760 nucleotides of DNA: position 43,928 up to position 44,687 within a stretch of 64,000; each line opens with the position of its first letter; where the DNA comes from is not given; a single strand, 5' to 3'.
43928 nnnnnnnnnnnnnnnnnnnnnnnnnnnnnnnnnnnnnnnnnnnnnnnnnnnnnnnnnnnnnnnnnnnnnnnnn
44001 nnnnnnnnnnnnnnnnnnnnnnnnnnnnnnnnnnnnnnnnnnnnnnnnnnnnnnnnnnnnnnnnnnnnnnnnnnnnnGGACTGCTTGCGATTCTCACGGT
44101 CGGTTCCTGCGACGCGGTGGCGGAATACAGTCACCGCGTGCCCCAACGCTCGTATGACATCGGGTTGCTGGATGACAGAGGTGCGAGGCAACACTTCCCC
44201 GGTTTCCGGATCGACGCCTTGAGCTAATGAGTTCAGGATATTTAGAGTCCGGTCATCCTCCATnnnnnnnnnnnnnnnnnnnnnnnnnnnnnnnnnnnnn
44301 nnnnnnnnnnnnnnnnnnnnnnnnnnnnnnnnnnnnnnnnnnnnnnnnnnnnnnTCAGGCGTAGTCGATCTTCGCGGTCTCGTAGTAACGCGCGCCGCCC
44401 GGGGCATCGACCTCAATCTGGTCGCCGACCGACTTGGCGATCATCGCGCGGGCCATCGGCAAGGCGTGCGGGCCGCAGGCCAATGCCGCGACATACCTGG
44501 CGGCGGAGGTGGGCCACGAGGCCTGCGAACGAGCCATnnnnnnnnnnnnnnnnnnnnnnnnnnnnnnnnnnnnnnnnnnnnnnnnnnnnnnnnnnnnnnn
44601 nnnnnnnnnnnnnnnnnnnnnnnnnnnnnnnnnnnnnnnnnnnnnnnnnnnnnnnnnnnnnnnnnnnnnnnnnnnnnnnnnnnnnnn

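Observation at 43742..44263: Low-GC gene encoding two tandem Myb/SANT-like HTH repeats, built from a 160-bp tandem DNA duplication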

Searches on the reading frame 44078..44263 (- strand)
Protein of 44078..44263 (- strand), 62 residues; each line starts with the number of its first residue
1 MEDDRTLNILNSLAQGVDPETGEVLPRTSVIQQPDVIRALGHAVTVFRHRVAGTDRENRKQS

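Call 48: search_solved_structures(query=A5, max_evalue=10, show_alignments=2)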
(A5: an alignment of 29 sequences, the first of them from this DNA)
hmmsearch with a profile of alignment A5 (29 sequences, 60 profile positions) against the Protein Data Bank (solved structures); distinct sequences matched with E-value up to 10: 120 (the best 60 are shown).
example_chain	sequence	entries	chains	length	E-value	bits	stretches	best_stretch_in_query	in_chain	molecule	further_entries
4dua_A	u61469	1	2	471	0.056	16.2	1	8-28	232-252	cytochrome P450 BM3 variant 9D7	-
4dub_A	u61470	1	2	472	0.057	16.2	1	8-28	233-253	cytochrome P450 BM3 variant 9D7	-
4du2_B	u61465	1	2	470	0.078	15.8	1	8-28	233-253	cytochrome P450 BM3 variant B7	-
4dtw_B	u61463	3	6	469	0.081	15.7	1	8-28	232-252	Cytochrome P450 BM3 variant 8C8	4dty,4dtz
7ydd_A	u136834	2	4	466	0.099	15.4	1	8-28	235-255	P450 BM3 heme domain mutant F87A/T268P/V78I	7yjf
1yqo_A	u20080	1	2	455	0.13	15.1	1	8-28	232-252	Bifunctional P-450:NADPH-P450 reductase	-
2x7y_A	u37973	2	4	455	0.13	15.1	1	8-28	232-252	BIFUNCTIONAL P-450/NADPH-P450 REDUCTASE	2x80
8yaz_A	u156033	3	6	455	0.13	15.1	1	8-28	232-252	Bifunctional cytochrome P450/NADPH--P450 reductase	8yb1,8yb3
1p0v_A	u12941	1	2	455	0.13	15.1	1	8-28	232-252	Bifunctional P-450:NADPH-P450 reductase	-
5b2u_A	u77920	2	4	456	0.13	15.1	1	8-28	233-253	Bifunctional cytochrome P450/NADPH--P450 reductase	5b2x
1bu7_A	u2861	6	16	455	0.13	15.1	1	8-28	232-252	PROTEIN (CYTOCHROME P450) | CYTOCHROME P450 BM-3 | CYTOCHROME P450 102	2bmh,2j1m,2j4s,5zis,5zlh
1jme_A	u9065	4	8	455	0.13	15.1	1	8-28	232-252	BIFUNCTIONAL P-450:NADPH-P450 REDUCTASE | Bifunctional cytochrome P450/NADPH--P450 reductase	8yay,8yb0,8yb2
1p0x_A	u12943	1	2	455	0.13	15.1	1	8-28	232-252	Bifunctional P-450:NADPH-P450 reductase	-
1p0w_A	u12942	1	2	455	0.13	15.1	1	8-28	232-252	Bifunctional P-450:NADPH-P450 reductase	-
7wy2_A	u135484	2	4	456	0.13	15.1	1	8-28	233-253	Bifunctional cytochrome P450/NADPH--P450 reductase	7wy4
9kt5_A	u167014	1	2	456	0.13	15.1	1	8-28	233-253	Bifunctional cytochrome P450/NADPH--P450 reductase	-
23ub_A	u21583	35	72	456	0.13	15.1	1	8-28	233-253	Bifunctional cytochrome P450/NADPH--P450 reductase | Bifunctional P-450/NADPH-P450 reductase | Bifunctional cytochrome P450/NADPH-P450 reductase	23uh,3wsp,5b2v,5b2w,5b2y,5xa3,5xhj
7wy3_A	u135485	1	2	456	0.13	15.1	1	8-28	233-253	Bifunctional cytochrome P450/NADPH--P450 reductase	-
3dgi_A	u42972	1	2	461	0.13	15.1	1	8-28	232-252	Bifunctional P-450/NADPH-P450 reductase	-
1yqp_A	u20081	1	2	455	0.13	15.1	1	8-28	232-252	Bifunctional P-450:NADPH-P450 reductase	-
4kew_A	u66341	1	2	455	0.13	15.1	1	8-28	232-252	Bifunctional P-450/NADPH-P450 reductase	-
4key_A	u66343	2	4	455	0.13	15.1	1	8-28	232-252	Bifunctional P-450/NADPH-P450 reductase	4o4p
9l7v_A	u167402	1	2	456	0.13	15.1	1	8-28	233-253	Bifunctional cytochrome P450/NADPH--P450 reductase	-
9l7s_A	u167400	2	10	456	0.13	15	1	8-28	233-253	Bifunctional cytochrome P450/NADPH--P450 reductase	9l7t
9l7u_A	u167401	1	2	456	0.13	15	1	8-28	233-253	Bifunctional cytochrome P450/NADPH--P450 reductase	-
7y9l_A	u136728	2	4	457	0.13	15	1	8-28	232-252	Bifunctional cytochrome P450/NADPH--P450 reductase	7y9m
1bvy_A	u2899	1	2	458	0.13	15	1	8-28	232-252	PROTEIN (CYTOCHROME P450 BM-3)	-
6hn8_A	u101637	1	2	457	0.13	15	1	8-28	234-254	Bifunctional cytochrome P450/NADPH--P450 reductase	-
4kf0_A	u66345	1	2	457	0.13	15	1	8-28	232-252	Bifunctional P-450/NADPH-P450 reductase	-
4kf2_A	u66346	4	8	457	0.13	15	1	8-28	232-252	Bifunctional P-450/NADPH-P450 reductase | Bifunctional cytochrome P450/NADPH--P450 reductase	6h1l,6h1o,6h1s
5e78_A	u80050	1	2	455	0.13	15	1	8-28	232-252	Bifunctional P-450/NADPH-P450 reductase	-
2uwh_A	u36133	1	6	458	0.13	15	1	8-28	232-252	BIFUNCTIONAL P-450: NADPH-P450 REDUCTASE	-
6h1t_A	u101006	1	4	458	0.13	15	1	8-28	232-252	Bifunctional cytochrome P450/NADPH--P450 reductase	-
3ekf_A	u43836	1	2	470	0.13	15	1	8-29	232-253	Cytochrome P450(BM-3)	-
3kx5_A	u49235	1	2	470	0.13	15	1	8-29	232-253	Bifunctional P-450/NADPH-P450 reductase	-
4rsn_A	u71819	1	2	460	0.13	15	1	8-28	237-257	Bifunctional P-450/NADPH-P450 reductase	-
2ij3_A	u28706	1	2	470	0.14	15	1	8-28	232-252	Cytochrome P450 BM3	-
7wdd_A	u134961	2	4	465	0.14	15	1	8-28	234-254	Bifunctional cytochrome P450/NADPH--P450 reductase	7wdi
7egn_A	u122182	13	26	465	0.14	15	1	8-28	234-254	Bifunctional cytochrome P450/NADPH--P450 reductase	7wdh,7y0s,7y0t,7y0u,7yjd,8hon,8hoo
8qzf_A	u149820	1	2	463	0.14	15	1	8-28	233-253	Bifunctional cytochrome P450/NADPH--P450 reductase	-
7wde_A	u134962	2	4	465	0.14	15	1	8-28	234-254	Bifunctional cytochrome P450/NADPH--P450 reductase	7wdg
1fah_A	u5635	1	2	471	0.14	15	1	8-28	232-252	CYTOCHROME P450 BM-3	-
7yde_A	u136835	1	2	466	0.14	15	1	8-28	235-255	Bifunctional cytochrome P450/NADPH--P450 reductase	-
2ij4_A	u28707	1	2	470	0.14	15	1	8-28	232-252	cytochrome P450 BM3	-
8hou_A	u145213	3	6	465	0.14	15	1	8-28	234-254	Bifunctional cytochrome P450/NADPH--P450 reductase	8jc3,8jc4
1smi_A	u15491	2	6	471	0.14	15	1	8-28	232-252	Bifunctional P-450:NADPH-P450 reductase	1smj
7y0p_B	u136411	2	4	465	0.14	15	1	8-28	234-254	Bifunctional cytochrome P450/NADPH--P450 reductase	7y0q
7y9j_A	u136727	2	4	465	0.14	15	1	8-28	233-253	Bifunctional cytochrome P450/NADPH--P450 reductase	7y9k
9uxz_A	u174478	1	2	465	0.14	15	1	8-28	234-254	Bifunctional cytochrome P450/NADPH--P450 reductase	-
7ydb_A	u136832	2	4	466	0.14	15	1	8-28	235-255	Bifunctional cytochrome P450/NADPH--P450 reductase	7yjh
4zfa_A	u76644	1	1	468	0.14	15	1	8-28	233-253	Bifunctional P-450/NADPH-P450 reductase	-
3kx4_A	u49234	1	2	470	0.14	15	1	8-28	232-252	Bifunctional P-450/NADPH-P450 reductase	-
2ij2_A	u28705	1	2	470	0.14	15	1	8-28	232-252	Cytochrome P450 BM3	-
3kx3_A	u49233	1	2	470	0.14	15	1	8-28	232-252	Bifunctional P-450/NADPH-P450 reductase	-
3ben_A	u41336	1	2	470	0.14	15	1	8-28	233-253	Cytochrome P450 102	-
3ekd_A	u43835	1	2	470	0.14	15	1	8-28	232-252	Cytochrome P450(BM-3)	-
1fag_A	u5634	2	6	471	0.14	15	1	8-28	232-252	CYTOCHROME P450 BM-3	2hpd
7ydc_A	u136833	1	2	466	0.14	15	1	8-28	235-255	Bifunctional cytochrome P450/NADPH--P450 reductase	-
3ekb_A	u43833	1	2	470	0.14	15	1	8-28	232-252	Cytochrome P450(BM-3)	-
3npl_A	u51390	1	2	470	0.14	15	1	8-28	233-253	Bifunctional P-450/NADPH-P450 reductase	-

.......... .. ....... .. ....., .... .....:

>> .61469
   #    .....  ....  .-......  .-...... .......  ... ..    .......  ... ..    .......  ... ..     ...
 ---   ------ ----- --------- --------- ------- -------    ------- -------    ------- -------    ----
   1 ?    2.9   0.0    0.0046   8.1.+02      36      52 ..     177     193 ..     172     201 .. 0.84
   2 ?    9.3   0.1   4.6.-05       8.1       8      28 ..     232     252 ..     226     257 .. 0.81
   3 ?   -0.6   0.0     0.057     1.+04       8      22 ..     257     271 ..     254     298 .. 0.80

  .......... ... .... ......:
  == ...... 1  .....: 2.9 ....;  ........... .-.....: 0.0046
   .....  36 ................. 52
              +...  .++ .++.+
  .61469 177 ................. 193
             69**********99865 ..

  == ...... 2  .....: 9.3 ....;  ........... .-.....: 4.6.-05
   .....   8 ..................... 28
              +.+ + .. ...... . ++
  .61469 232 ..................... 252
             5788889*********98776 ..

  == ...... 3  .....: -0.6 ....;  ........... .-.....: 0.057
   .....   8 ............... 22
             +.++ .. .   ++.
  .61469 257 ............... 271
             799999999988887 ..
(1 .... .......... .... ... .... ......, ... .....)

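Call 52: predict_structure(alignment_id=A5)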
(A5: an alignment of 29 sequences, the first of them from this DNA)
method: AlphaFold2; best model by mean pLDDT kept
length: 62 residues; sequences in the alignment: 29
mean_pLDDT: 91.2   pTM: 0.70
mean pLDDT of the five models: 91.2, 90.4, 89.6, 89.4, 89.0
residues with pLDDT >= 90: 47; 70-90: 14; 50-70: 1; < 50: 0
segments of 3 or more residues with pLDDT < 50: none
pLDDT, mean of each block of 10 residues (from residue 1): 91 96 96 96 95 79 65
secondary structure, 60 per line:
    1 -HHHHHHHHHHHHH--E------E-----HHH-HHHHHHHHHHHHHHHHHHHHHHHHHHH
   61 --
elements in order: H2-14 H34-60

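Call 70: search_protein_representatives(alignment_id=A5)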
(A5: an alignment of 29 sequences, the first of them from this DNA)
Query: 29 sequences, 60 profile positions. Proteins with E-value up to 0.001 (for the whole library): 2375; up to 1e-10: 1022; up to 1e-30: 0. The best 150 are listed.
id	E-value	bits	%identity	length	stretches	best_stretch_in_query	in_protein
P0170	6.4e-23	96.2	-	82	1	1-59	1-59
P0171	1.6e-22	94.9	-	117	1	1-59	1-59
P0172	2.7e-21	91.0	-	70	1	1-51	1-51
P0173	9.4e-21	89.2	-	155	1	1-54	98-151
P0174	1.0e-20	89.1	-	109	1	1-58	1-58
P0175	3.5e-20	87.4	-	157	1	1-58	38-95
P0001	6.3e-20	86.6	-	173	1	1-59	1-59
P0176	6.9e-20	86.4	-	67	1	1-57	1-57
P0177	9.3e-20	86.0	-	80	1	1-56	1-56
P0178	1.0e-19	85.9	-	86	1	1-59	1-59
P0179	1.2e-19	85.7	-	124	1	1-57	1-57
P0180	1.3e-19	85.6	-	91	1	1-51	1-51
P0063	1.3e-19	85.5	-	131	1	1-57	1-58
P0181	2.0e-19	85.0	-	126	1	1-58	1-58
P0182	2.1e-19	84.9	-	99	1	1-59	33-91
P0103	3.1e-19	84.4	-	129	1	1-58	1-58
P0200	2.1e-18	81.7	-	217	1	1-58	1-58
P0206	4.2e-18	80.7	-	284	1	1-56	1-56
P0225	2.3e-17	78.4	-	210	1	1-54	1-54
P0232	3.0e-17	78.0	-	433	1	1-56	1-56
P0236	3.4e-17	77.8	-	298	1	1-58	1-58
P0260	7.8e-17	76.7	-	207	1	1-53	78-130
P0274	1.3e-16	75.9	-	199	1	1-56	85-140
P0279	1.6e-16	75.7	-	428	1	1-58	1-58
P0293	2.1e-16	75.3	-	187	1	1-59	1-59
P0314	3.8e-16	74.5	-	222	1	1-59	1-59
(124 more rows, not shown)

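Call 71: search_protein_families(library=pfam, proteins=[P0232, P0279, P0236, P0206, P0200, P0225, P0314, P0260, P0274, P0173], max_evalue=0.01)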
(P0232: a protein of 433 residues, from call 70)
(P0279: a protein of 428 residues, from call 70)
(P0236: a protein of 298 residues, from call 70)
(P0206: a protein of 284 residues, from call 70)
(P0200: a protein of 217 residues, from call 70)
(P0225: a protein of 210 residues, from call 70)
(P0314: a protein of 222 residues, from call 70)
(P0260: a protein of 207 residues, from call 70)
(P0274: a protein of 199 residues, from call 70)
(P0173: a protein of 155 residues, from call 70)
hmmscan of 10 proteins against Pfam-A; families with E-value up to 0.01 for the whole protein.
P0232 (433 aa): 1 family
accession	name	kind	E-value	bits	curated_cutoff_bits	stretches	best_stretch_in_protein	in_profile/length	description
PF00570.28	HRDC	-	9.2e-13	48.4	23.8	1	81-143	5-67/68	HRDC domain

P0279 (428 aa): 0 families

P0236 (298 aa): 1 family
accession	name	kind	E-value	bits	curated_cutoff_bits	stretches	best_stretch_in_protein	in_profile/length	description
PF24838.2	8xMP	-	4.6e-08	33.4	30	1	81-232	2-135/136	Octameric membrane protein family (8xMP)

P0206 (284 aa): 0 families

P0200 (217 aa): 0 families

P0225 (210 aa): 0 families

P0314 (222 aa): 1 family
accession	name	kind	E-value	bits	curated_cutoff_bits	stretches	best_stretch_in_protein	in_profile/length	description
PF14493.12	HTH_40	-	1.5e-11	44.8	27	1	125-206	7-89/89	Helix-turn-helix domain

P0260 (207 aa): 2 families
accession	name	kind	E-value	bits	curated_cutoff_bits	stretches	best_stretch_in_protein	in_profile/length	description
PF03118.21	RNA_pol_A_CTD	-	4.7e-12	45.9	23.8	1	8-60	14-66/67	Bacterial RNA polymerase, alpha chain C terminal domain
PF14520.12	HHH_5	-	0.0012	19.7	27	1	21-59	17-55/57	Helix-hairpin-helix domain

P0274 (199 aa): 0 families

P0173 (155 aa): 2 families
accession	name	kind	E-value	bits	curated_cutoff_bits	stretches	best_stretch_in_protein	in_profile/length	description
PF03118.21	RNA_pol_A_CTD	-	5.2e-13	48.9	23.8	1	6-56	15-65/67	Bacterial RNA polymerase, alpha chain C terminal domain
PF14520.12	HHH_5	-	0.00067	20.5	27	1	18-57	17-56/57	Helix-hairpin-helix domain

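Call 76: search_protein_families(library=ncbifam, proteins=[P0293, P0260, P0232, P0279], max_evalue=0.01)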
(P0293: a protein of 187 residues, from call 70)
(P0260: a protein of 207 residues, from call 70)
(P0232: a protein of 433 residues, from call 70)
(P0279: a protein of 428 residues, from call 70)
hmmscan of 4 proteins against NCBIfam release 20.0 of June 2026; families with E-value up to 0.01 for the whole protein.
P0293 (187 aa): 0 families

P0260 (207 aa): 11 families
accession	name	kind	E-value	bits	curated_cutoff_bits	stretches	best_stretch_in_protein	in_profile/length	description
NF003519.0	PRK05182.2-5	equivalog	1.9e-10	40.2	277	1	5-69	253-317/320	DNA-directed RNA polymerase subunit alpha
NF003513.0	PRK05182.1-2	equivalog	6.7e-10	38.4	302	1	8-78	257-327/338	DNA-directed RNA polymerase subunit alpha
TIGR02027.1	rpoA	equivalog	2.5e-09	36.7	227.8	1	4-67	233-296/298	DNA-directed RNA polymerase subunit alpha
NF003515.0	PRK05182.2-1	equivalog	5.6e-09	35.7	406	1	6-67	250-311/314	DNA-directed RNA polymerase subunit alpha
NF003518.0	PRK05182.2-4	equivalog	2.1e-07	30.4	523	1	6-67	248-309/312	DNA-directed RNA polymerase subunit alpha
NF003516.0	PRK05182.2-2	equivalog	4.1e-07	29.5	353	1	6-71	246-312/315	DNA-directed RNA polymerase subunit alpha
NF003517.0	PRK05182.2-3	equivalog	4.1e-07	29.3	356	1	8-78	260-330/344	DNA-directed RNA polymerase subunit alpha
NF003514.0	PRK05182.1-4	equivalog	1.3e-05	24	434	1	6-67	248-309/338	DNA-directed RNA polymerase subunit alpha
NF011498.0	PRK14906.1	equivalog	2.9e-05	21.6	1437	1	6-86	1312-1391/1459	DNA-directed RNA polymerase subunit beta'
NF005841.0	PRK07758.1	equivalog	6.8e-05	23.1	115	1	6-64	35-92/95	hypothetical protein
NF033442.0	BREX_PglW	equivalog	0.00032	18.5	990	1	8-67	799-858/1391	BREX system serine/threonine kinase PglW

P0232 (433 aa): 3 families
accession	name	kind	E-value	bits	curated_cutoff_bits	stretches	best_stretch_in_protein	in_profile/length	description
TIGR01389.1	recQ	equivalog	2.9e-08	32.6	640.2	1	76-146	520-590/591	DNA helicase RecQ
NF008279.0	PRK11057.1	equivalog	1.3e-05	23.8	1015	1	78-147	533-602/608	ATP-dependent DNA helicase RecQ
TIGR01388.1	rnd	equivalog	0.0059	15.9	298.95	1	75-148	207-279/363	ribonuclease D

P0279 (428 aa): 0 families

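Call 82: search_protein_families(library=pfam, proteins=[P0293], max_evalue=1)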
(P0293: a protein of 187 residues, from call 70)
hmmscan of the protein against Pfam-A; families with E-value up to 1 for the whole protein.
P0293 (187 aa): 5 families
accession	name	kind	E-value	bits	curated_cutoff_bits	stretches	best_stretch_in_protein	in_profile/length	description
PF13921.12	Myb_DNA-bind_6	-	3.3e-05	24.4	22.9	1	135-170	1-38/60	Myb-like DNA-binding domain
PF00249.37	Myb_DNA-binding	-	0.0027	18.2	24.4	1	67-105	2-42/46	Myb-like DNA-binding domain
PF08281.18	Sigma70_r4_2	-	0.067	13.3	25.7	0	84-107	26-49/54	Sigma-70, region 4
PF19726.4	DUF6218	-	0.073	13.1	26.8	1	2-107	85-189/229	Family of unknown function (DUF6218)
PF24410.1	wHTH-HSP90_Na-assoc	-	0.079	13.7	23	0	153-175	32-54/55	wHTH-Hsp90_Na associated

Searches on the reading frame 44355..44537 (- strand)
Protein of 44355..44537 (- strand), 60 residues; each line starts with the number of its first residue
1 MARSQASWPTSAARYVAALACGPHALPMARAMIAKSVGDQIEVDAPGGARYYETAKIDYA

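Call 15: search_protein_families(library=pfam, proteins=[window:44355-44537:-], max_evalue=0.001)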
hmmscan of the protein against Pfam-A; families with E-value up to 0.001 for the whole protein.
window:44355-44537:- (60 aa): 1 family
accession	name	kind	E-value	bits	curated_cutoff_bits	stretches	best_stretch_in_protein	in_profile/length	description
PF01272.25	GreA_GreB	-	3.7e-06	27.3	26.9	1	27-59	45-77/77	Transcription elongation factor, GreA/GreB, C-term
